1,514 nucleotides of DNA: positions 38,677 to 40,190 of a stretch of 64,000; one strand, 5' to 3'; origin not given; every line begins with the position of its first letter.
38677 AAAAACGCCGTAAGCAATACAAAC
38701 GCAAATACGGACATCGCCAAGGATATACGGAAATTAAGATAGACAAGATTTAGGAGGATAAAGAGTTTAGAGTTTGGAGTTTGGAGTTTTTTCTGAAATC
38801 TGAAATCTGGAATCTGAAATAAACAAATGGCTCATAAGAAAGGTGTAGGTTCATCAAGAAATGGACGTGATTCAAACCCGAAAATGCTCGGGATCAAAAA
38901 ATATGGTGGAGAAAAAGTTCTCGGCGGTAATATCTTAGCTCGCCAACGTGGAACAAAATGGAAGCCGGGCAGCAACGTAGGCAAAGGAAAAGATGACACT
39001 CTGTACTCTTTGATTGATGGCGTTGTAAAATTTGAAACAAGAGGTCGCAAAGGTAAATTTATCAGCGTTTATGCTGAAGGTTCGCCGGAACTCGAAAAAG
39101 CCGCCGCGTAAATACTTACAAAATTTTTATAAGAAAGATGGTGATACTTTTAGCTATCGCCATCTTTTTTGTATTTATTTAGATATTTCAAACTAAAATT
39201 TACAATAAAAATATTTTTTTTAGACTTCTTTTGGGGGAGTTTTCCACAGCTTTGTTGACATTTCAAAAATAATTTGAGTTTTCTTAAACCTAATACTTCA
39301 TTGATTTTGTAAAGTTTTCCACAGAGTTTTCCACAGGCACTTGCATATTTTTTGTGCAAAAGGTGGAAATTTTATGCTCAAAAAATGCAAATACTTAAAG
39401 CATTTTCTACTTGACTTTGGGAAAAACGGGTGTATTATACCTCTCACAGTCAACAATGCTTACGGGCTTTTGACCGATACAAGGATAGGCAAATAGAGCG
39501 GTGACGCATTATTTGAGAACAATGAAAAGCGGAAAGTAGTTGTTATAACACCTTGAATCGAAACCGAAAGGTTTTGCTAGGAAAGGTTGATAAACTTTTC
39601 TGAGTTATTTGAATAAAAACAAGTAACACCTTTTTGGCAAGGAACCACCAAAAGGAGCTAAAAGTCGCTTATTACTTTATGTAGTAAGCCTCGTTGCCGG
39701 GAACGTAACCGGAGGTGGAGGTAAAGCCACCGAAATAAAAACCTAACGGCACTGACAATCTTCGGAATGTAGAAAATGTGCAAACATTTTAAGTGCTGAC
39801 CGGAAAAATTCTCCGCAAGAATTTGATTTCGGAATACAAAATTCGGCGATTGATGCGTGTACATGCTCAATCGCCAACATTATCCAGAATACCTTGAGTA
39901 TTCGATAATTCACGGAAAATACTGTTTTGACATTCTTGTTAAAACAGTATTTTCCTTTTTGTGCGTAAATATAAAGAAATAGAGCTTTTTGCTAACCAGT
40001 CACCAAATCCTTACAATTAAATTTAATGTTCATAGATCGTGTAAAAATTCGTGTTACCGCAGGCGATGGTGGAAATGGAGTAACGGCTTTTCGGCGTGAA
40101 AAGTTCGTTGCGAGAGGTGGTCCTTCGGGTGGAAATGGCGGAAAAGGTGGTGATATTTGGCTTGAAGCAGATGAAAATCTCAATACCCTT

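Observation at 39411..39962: Promoter-to-terminator bracketed non-coding transcript of about 520 nt between rpmA and obg (unclassified RNA)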

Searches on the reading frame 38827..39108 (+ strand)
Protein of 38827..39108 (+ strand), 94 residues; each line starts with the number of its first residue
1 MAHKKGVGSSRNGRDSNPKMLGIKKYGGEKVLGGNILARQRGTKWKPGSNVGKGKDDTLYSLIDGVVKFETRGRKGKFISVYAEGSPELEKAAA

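Call 14: find_encoding_contigs(protein=window:38827-39108:+, flank=3000, max_places=10)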
Protein window:38827-39108:+ (94 aa): no gene with exactly this product is on record in the collection.

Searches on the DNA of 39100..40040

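Call 4: search_rna_families(source=window, start=39100, end=40040, threshold=evalue, max_evalue=10, show_alignments=3)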
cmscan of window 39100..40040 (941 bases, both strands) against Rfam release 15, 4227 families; matches with E-value up to 10: 28.
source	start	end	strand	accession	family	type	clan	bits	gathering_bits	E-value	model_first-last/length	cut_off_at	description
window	39131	39241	-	RF02434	SpF39_sRNA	Gene; sRNA;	-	25.7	60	0.91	1-109/109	no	Streptococcus sRNA SpF39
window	39274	39389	-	RF03926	MIR1435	Gene; miRNA;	-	23.3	94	0.77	1-186/186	no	MIR1435 microRNA precursor family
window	39887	39962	-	RF01742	lactis-plasmid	Gene; sRNA;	-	21.8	70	0.93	1-106/106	no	lactis-plasmid RNA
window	39122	39179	+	RF00969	mir-556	Gene; miRNA;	-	19.6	84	1.1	1-88/88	no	mir-556 microRNA precursor family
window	39900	39958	+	RF02384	FasX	Gene; sRNA;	-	19.5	100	1.1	42-104/205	no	FasX small RNA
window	39913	39956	+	RF03715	mir-977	Gene; miRNA;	-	19.1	109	0.91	1-90/90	no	mir-977 microRNA precursor family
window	39100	39177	+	RF00558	L20_leader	Cis-reg; leader;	-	19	58.7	0.61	53-127/127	5'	Ribosomal protein L20 leader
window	39558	39627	+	RF02387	sau-27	Gene; sRNA;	-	18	80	7.7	1-92/92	no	Staphylococcus sRNA sau-27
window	39110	39165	-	RF00535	snoMe28S-Am982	Gene; snRNA; snoRNA; CD-box;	CL00054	17.9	49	4.9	1-80/80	no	Small nucleolar RNA Me28S-Am982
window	39910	39964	+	RF03879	mir-2831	Gene; miRNA;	-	17.7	90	2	1-75/75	no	mir-2831 microRNA precursor family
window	39914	39994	-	RF01459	rliE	Gene; sRNA;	-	17.5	90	3.4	109-182/222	no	Listeria sRNA rliE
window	39909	39965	+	RF04002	MIR6143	Gene; miRNA;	-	17.4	75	3.1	1-89/89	no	MIR6143 microRNA precursor family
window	39913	39955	+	RF03839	MIR2599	Gene; miRNA;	-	17.3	120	2.7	1-132/132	no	MIR2599 microRNA precursor family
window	39908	39969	-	RF04051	mir-8517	Gene; miRNA;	-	17.2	70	2.1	1-108/108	no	mir-8517 microRNA precursor family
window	39129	39200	-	RF01769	greA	Cis-reg; leader;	-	17.1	60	2.4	1-124/124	no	Enterobacteria greA leader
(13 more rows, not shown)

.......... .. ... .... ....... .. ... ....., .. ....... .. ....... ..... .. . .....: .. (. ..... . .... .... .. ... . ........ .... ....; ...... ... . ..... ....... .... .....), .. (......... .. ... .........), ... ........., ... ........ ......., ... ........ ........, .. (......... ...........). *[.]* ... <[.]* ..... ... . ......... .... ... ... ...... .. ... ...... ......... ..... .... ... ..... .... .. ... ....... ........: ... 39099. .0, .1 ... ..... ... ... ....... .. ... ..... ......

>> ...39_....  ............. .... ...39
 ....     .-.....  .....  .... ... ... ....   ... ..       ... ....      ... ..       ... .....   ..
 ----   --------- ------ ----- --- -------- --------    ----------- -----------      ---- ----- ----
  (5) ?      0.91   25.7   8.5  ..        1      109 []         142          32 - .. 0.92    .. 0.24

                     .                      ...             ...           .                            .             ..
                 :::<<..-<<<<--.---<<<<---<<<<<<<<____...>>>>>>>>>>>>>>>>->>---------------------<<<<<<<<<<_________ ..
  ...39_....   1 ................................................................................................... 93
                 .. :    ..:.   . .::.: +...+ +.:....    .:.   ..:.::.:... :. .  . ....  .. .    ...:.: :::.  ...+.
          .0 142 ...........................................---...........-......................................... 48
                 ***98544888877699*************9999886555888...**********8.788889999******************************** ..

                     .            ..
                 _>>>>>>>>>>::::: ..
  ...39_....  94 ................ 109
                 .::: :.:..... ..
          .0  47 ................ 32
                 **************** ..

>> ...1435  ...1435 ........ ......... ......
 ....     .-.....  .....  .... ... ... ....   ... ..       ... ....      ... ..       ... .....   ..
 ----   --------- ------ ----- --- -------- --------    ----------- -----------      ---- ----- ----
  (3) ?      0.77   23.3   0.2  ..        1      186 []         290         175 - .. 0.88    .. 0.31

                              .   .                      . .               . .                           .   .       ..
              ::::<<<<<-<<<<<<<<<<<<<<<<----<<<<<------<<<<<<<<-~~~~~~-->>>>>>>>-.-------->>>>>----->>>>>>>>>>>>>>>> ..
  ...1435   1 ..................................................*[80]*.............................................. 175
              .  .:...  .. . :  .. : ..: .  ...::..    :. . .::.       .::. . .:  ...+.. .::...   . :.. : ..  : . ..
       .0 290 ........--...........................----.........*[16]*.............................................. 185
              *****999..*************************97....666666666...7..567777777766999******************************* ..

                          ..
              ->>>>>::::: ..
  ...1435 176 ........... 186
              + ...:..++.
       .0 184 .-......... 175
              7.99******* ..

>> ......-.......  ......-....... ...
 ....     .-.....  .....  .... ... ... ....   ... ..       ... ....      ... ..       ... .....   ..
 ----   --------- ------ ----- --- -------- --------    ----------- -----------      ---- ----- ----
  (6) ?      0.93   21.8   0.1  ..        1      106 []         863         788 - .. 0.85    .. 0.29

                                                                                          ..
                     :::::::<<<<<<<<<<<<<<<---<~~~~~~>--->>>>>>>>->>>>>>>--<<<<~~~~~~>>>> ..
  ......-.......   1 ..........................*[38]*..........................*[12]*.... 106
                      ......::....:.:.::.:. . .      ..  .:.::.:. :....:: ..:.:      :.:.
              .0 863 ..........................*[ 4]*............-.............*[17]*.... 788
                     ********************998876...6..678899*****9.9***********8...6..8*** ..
